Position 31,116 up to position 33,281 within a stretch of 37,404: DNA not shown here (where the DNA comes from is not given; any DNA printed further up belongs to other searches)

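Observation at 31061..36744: Three tandem TPR + GT41-like glycosyltransferase paralogs next to fliC-fliS, under their own sigma54 promoter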

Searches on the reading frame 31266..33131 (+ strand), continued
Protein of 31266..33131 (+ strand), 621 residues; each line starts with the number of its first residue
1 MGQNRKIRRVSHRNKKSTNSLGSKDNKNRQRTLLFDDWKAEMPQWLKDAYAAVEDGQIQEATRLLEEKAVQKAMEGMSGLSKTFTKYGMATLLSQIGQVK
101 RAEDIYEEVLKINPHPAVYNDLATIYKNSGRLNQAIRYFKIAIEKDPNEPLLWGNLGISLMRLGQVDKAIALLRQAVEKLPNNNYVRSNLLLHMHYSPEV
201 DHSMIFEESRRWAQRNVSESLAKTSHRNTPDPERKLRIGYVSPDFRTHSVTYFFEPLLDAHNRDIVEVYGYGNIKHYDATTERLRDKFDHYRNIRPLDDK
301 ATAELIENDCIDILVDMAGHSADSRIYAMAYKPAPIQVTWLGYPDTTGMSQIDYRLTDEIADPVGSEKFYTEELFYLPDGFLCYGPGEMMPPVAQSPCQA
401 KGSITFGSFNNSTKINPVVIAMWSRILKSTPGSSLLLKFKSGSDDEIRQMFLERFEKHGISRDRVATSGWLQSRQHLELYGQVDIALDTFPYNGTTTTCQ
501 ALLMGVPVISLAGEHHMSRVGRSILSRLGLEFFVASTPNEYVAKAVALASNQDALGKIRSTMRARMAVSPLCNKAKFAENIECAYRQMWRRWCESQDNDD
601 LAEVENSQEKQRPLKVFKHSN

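Call 19: find_encoding_contigs(protein=P0001, flank=10000, max_places=2)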
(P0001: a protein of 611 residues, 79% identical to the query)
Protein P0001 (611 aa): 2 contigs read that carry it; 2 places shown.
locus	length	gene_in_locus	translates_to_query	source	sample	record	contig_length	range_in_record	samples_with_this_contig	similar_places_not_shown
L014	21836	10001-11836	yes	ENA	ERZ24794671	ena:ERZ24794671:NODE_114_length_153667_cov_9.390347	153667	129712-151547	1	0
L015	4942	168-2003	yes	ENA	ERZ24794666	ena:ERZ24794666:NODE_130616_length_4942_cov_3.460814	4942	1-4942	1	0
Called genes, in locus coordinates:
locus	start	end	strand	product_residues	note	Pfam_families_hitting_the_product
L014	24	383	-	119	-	-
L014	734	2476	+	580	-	PF02120:Flg_hook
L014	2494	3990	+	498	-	PF13414:TPR_11, PF00515:TPR_1, PF07719:TPR_2, PF13424:TPR_12, PF13414:TPR_11, PF13432:TPR_16, PF13424:TPR_12, PF00515:TPR_1, +14 more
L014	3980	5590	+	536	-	PF20706:GT4-conflict (weak), PF00534:Glycos_transf_1, PF13692:Glyco_trans_1_4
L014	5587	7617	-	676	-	PF13414:TPR_11, PF00515:TPR_1 (weak), PF13424:TPR_12, PF00515:TPR_1, PF07719:TPR_2, PF13414:TPR_11, PF13432:TPR_16, PF14559:TPR_19, +22 more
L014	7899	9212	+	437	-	PF00669:Flagellin_N, PF00700:Flagellin_C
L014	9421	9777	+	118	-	PF02561:FliS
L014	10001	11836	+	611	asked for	PF00515:TPR_1 (weak), PF07719:TPR_2 (weak), PF13181:TPR_8 (weak), PF13414:TPR_11 (weak), PF13432:TPR_16, PF14559:TPR_19, PF07719:TPR_2 (weak), PF13844:Glyco_transf_41, +6 more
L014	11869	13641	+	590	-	PF13181:TPR_8 (faint), PF14559:TPR_19 (faint), PF00515:TPR_1 (faint), PF07719:TPR_2 (faint), PF13844:Glyco_transf_41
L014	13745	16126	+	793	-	PF13844:Glyco_transf_41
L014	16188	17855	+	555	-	PF02310:B12-binding, PF04055:Radical_SAM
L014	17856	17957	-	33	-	-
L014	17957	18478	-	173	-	PF13489:Methyltransf_23 (weak), PF08241:Methyltransf_11, PF13649:Methyltransf_25 (weak)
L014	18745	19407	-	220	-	PF00881:Nitroreductase, PF14512:TM1586_NiRdase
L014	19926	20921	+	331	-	PF17792:ThiD2, PF02581:TMP-TENI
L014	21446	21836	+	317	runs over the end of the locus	PF00809:Pterin_bind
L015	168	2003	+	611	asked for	PF00515:TPR_1 (weak), PF07719:TPR_2 (weak), PF13181:TPR_8 (weak), PF13414:TPR_11 (weak), PF13432:TPR_16, PF14559:TPR_19, PF07719:TPR_2 (weak), PF13844:Glyco_transf_41, +6 more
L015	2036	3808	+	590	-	PF13181:TPR_8 (faint), PF14559:TPR_19 (faint), PF00515:TPR_1 (faint), PF07719:TPR_2 (faint), PF13844:Glyco_transf_41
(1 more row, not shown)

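Call 20: find_encoding_contigs(protein=P0017, flank=10000, max_places=2)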
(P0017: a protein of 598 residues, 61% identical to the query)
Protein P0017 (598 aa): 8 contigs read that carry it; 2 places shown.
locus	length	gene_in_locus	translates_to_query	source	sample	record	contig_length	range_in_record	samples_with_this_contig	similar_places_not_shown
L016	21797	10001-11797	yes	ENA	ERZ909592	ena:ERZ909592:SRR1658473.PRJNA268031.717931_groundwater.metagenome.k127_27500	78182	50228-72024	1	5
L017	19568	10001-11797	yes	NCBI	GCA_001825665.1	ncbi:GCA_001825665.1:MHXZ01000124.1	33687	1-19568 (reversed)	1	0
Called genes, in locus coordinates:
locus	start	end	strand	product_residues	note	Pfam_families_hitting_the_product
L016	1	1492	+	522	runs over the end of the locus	PF02120:Flg_hook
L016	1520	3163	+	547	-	PF20706:GT4-conflict (faint), PF00534:Glycos_transf_1, PF13692:Glyco_trans_1_4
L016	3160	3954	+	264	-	PF00535:Glycos_transf_2, PF10111:Glyco_tranf_2_2, PF13641:Glyco_tranf_2_3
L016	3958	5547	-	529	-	PF12895:ANAPC3, PF13414:TPR_11, PF14559:TPR_19, PF00515:TPR_1, PF13424:TPR_12, PF13432:TPR_16, PF00515:TPR_1, PF13414:TPR_11, +22 more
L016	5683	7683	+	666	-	PF00515:TPR_1 (weak), PF07719:TPR_2 (weak), PF13414:TPR_11 (weak), PF13424:TPR_12 (weak), PF00515:TPR_1 (weak), PF07719:TPR_2 (weak), PF13181:TPR_8 (weak), PF13844:Glyco_transf_41, +12 more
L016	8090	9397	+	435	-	PF00669:Flagellin_N, PF00700:Flagellin_C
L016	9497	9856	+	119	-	PF02561:FliS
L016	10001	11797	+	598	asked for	PF14559:TPR_19 (faint), PF07719:TPR_2 (faint), PF13181:TPR_8 (faint), PF13428:TPR_14 (faint), PF13844:Glyco_transf_41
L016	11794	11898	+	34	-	-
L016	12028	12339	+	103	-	-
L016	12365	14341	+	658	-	PF01496:V_ATPase_I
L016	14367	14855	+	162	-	PF00137:ATP-synt_C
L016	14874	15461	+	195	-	PF01991:vATP-synt_E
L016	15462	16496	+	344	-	PF01992:vATP-synt_AC39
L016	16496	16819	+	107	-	PF01990:ATP-synt_F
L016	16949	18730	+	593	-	PF02874:ATP-synt_ab_N, PF16886:ATP-synt_ab_Xtn, PF00006:ATP-synt_ab, PF22919:ATP-synt_VA_C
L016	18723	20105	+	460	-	PF02874:ATP-synt_ab_N, PF00006:ATP-synt_ab, PF22919:ATP-synt_VA_C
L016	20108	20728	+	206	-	PF01813:ATP-synt_D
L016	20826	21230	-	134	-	PF00571:CBS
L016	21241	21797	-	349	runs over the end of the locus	PF00072:Response_reg, PF01339:CheB_methylest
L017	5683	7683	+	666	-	PF00515:TPR_1 (weak), PF07719:TPR_2 (weak), PF13414:TPR_11 (weak), PF13424:TPR_12 (weak), PF00515:TPR_1 (weak), PF07719:TPR_2 (weak), PF13181:TPR_8 (weak), PF13844:Glyco_transf_41, +12 more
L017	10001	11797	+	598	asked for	PF14559:TPR_19 (faint), PF07719:TPR_2 (faint), PF13181:TPR_8 (faint), PF13428:TPR_14 (faint), PF13844:Glyco_transf_41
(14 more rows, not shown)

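Call 22: search_solved_structures(query=window:31266-33131:+, max_evalue=0.001, show_alignments=2)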
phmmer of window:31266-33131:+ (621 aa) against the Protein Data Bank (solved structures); distinct sequences matched with E-value up to 0.001: 99 (the best 60 are shown).
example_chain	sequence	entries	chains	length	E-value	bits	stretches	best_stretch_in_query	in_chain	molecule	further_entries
7y4i_A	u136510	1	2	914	2.6e-127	428.9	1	100-596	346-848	Probable UDP-N-acetylglucosamine--peptide N-acetylglucosaminyltransferase SPINDLY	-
8dtf_A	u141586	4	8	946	4.5e-127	428.2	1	99-596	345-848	Probable UDP-N-acetylglucosamine--peptide N-acetylglucosaminyltransferase SPINDLY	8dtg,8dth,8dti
5djs_A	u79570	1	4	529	1.9e-89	303.9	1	97-595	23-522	Tetratricopeptide TPR_2 repeat protein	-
7ntf_A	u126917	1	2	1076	8.7e-75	255.5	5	88-393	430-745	Isoform 1 of UDP-N-acetylglucosamine--peptide N-acetylglucosaminyltransferase 110 kDa subu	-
7yeh_B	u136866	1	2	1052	9.7e-75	255.3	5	88-394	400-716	UDP-N-acetylglucosamine--peptide N-acetylglucosaminyltransferase 110 kDa subunit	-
7yea_A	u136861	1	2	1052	9.8e-75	255.3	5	88-394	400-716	UDP-N-acetylglucosamine--peptide N-acetylglucosaminyltransferase 110 kDa subunit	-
5a01_A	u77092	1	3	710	1.2e-59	205.5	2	89-396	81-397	O-GLYCOSYLTRANSFERASE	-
6q4m_A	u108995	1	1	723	1e-58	202.5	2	89-393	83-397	UDP-N-acetylglucosamine--peptide N-acetylglucosaminyltransferase 110 kDa subunit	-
5lvv_A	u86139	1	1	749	1.2e-58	202.2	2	88-394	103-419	UDP-N-acetylglucosamine--peptide N-acetylglucosaminyltransferase 110 kDa subunit,UDP-N-ace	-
5lwv_A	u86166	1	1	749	1.3e-58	202.1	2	88-393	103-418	Host cell factor 1,UDP-N-acetylglucosamine--peptide N-acetylglucosaminyltransferase 110 kD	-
6tka_AAA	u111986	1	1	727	1.5e-58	201.9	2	89-393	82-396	UDP-N-acetylglucosamine--peptide N-acetylglucosaminyltransferase 110 kDa subunit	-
3pe3_A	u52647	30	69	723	1.9e-58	201.6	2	89-393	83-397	UDP-N-acetylglucosamine--peptide N-acetylglucosaminyltransferase 110 kDa subunit | UDP-N-ACETYLGLUCOSAMINE--PEPTIDE N-ACETYLGLUCOSAMINYL TRANSFERASE 110 KDA SUB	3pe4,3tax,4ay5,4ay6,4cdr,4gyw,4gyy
8cm9_A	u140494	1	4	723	1.9e-58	201.6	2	89-393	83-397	UDP-N-acetylglucosamine--peptide N-acetylglucosaminyltransferase 110 kDa subunit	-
5nps_A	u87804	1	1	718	2e-58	201.5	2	89-394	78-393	UDP-N-acetylglucosamine--peptide N-acetylglucosaminyltransferase 110 kDa subunit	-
5npr_A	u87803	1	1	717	2e-58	201.4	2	88-394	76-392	UDP-N-acetylglucosamine--peptide N-acetylglucosaminyltransferase 110 kDa subunit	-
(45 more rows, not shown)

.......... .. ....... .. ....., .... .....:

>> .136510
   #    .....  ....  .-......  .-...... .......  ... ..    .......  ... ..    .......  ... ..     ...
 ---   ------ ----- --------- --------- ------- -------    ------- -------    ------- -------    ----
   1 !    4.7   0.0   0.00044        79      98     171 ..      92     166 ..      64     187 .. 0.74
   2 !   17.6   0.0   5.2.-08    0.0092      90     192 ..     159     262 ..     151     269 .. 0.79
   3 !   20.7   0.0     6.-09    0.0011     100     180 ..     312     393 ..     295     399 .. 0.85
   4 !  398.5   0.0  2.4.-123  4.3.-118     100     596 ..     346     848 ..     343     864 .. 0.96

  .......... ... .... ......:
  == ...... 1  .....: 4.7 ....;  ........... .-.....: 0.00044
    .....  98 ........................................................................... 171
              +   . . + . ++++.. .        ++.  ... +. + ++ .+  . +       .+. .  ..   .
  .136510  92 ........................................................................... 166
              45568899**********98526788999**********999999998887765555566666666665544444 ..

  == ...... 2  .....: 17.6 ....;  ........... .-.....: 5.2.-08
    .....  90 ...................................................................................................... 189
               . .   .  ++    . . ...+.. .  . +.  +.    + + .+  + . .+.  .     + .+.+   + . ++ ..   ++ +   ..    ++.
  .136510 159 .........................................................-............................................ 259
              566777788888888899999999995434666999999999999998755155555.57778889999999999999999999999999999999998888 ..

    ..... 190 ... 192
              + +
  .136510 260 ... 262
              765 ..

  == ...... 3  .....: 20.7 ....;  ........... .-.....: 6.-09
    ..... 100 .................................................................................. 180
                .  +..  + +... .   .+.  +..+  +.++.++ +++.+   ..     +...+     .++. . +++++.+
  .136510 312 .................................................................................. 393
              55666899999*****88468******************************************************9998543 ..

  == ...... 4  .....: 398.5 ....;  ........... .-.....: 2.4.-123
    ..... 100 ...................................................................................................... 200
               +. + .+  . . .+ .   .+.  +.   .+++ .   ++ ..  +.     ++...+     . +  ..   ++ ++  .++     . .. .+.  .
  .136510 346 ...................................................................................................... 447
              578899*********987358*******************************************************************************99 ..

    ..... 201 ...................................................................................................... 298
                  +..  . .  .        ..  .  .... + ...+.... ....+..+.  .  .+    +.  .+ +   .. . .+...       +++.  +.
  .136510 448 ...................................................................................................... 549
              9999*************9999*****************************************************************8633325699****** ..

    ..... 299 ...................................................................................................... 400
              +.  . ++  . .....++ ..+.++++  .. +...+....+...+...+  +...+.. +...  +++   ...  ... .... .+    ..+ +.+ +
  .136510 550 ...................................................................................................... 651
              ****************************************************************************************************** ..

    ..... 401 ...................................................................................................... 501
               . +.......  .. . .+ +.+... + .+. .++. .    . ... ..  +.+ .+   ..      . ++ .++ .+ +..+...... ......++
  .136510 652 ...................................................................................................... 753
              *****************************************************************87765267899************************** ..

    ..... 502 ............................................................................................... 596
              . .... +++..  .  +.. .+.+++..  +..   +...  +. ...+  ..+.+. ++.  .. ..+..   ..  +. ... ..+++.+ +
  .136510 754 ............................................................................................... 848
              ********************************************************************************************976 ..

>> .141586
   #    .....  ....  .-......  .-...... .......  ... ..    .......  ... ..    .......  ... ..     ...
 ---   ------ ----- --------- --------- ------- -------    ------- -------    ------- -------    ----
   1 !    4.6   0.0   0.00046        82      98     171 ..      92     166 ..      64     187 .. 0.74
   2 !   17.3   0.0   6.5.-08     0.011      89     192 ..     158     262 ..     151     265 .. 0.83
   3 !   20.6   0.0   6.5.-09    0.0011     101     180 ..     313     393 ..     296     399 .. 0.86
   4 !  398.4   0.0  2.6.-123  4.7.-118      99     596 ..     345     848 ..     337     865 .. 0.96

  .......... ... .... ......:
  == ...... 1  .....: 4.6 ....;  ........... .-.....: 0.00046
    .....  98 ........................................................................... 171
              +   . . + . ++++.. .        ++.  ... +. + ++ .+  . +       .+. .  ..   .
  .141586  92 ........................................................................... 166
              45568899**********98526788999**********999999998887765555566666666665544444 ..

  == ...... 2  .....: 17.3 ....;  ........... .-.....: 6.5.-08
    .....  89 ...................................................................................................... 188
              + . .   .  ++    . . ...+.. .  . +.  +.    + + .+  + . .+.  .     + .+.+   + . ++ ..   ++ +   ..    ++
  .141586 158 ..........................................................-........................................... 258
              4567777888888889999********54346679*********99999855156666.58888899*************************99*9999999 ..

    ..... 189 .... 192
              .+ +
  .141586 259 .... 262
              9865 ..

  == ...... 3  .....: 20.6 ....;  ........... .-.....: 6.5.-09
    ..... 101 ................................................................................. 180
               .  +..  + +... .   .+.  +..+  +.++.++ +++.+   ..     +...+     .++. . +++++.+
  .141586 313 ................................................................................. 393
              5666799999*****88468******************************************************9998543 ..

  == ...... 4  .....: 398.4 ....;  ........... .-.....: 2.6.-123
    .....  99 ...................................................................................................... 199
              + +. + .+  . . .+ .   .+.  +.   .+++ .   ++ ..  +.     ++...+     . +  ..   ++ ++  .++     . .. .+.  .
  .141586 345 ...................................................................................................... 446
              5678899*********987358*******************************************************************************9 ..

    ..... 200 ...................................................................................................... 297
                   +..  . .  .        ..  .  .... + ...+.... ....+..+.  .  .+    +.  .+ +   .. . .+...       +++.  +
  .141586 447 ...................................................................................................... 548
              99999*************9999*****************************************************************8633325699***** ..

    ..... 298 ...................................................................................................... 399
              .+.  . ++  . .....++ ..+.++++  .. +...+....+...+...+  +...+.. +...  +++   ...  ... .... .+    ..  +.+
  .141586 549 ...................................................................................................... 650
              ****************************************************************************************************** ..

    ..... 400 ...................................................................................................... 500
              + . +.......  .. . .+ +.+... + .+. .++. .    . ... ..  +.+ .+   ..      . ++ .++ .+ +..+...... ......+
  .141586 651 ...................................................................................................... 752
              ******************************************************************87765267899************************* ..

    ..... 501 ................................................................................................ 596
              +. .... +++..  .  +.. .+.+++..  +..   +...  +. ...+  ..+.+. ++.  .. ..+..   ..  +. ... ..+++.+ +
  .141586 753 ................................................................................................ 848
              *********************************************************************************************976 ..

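Call 30: find_encoding_contigs(protein=P0010, flank=10000, max_places=1)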
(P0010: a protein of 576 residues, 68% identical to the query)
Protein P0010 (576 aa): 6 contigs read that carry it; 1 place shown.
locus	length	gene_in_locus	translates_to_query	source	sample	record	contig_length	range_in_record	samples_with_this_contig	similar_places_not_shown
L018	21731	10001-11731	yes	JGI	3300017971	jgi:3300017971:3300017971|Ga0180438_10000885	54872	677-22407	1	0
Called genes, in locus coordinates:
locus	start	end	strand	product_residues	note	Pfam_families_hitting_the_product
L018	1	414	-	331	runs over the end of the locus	PF03448:MgtE_N (faint), PF14842:FliG_N, PF14841:FliG_M, PF01706:FliG_C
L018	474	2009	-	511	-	PF01514:YscJ_FliF, PF08345:YscJ_FliF_C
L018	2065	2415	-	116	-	PF02049:FliE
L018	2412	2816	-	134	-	PF00460:Flg_bb_rod, PF06429:Flg_bbr_C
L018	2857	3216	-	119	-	PF00460:Flg_bb_rod (weak)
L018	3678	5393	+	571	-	PF02120:Flg_hook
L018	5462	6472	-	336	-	PF13692:Glyco_trans_1_4 (weak), PF00534:Glycos_transf_1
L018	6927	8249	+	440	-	PF00669:Flagellin_N, PF00700:Flagellin_C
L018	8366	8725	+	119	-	PF02561:FliS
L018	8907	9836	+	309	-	PF13489:Methyltransf_23, PF08241:Methyltransf_11, PF08242:Methyltransf_12, PF13649:Methyltransf_25 (weak)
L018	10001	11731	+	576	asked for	PF07719:TPR_2 (faint), PF13424:TPR_12 (faint), PF13432:TPR_16 (faint), PF00515:TPR_1 (faint), PF13414:TPR_11 (faint), PF13428:TPR_14 (weak), PF14559:TPR_19, PF13844:Glyco_transf_41, +3 more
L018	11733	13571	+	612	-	PF13428:TPR_14 (faint), PF13432:TPR_16 (faint), PF14559:TPR_19 (faint), PF07719:TPR_2 (faint), PF13181:TPR_8 (faint), PF13844:Glyco_transf_41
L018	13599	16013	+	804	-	PF13844:Glyco_transf_41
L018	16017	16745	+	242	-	PF00685:Sulfotransfer_1, PF13469:Sulfotransfer_3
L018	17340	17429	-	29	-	-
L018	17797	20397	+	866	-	PF03781:FGE-sulfatase, PF13088:BNR_2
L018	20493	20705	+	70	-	-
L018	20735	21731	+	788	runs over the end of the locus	PF03781:FGE-sulfatase, PF13088:BNR_2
